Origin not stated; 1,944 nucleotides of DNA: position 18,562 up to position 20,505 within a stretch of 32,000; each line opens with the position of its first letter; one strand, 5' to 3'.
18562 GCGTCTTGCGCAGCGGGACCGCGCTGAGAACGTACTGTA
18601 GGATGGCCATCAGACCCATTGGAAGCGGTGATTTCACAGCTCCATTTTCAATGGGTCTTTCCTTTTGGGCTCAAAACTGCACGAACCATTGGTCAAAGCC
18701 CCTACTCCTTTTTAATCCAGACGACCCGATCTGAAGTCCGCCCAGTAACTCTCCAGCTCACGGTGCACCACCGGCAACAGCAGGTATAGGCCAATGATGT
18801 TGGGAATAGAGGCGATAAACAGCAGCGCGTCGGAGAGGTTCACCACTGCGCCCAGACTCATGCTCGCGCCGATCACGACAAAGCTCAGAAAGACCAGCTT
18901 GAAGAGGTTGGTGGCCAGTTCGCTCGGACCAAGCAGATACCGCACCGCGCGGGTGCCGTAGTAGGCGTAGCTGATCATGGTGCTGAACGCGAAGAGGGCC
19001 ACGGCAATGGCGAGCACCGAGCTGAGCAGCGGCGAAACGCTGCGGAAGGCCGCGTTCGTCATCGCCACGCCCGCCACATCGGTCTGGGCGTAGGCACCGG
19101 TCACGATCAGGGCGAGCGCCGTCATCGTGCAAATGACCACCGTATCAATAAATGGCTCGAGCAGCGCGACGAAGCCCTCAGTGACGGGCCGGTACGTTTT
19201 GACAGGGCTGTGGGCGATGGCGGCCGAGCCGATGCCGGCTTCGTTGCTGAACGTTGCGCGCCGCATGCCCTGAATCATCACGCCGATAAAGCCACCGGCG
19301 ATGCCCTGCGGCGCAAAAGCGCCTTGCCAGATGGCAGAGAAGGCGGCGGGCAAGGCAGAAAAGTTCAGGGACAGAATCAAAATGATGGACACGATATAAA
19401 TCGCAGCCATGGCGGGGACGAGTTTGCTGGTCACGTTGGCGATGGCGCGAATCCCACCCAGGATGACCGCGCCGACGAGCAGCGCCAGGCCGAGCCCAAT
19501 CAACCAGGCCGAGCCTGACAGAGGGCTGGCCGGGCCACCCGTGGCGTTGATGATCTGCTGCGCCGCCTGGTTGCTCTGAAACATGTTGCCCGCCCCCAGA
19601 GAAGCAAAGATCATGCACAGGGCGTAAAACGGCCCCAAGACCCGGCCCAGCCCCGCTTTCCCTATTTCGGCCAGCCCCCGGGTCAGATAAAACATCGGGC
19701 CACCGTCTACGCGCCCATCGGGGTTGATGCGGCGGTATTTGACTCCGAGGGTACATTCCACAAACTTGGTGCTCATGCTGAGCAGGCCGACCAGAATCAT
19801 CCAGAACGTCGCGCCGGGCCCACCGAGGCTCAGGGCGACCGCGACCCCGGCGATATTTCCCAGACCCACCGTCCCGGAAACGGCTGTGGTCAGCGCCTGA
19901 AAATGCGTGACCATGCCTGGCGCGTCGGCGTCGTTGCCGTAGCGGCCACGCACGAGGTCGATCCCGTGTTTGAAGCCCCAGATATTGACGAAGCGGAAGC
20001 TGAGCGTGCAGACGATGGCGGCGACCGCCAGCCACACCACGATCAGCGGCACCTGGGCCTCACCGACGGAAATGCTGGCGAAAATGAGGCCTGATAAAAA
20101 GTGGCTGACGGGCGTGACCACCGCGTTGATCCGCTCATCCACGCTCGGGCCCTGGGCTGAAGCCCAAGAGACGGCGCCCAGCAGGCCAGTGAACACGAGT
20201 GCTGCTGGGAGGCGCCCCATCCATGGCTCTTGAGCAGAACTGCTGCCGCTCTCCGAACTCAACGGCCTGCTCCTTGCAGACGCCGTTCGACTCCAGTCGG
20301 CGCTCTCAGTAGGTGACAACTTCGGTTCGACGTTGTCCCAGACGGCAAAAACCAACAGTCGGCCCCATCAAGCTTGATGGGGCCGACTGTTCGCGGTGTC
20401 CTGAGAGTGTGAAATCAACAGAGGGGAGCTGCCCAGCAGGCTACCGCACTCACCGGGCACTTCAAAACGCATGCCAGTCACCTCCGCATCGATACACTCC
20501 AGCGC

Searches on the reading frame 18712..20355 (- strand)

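Call 3: search_protein_families(library=pfam, proteins=[window:18712-20355:-], max_evalue=0.01)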
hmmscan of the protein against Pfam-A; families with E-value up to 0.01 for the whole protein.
window:18712-20355:- (547 aa): 1 family
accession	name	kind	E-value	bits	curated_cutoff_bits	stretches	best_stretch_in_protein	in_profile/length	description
PF01235.23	Na_Ala_symp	-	6.3e-117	391.6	24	1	143-544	7-386/392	Sodium:alanine symporter family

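Call 4: search_protein_families(library=padloc, proteins=[window:18712-20355:-], max_evalue=0.001)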
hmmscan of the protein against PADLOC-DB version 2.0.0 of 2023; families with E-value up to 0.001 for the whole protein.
window:18712-20355:- (547 aa): 0 families
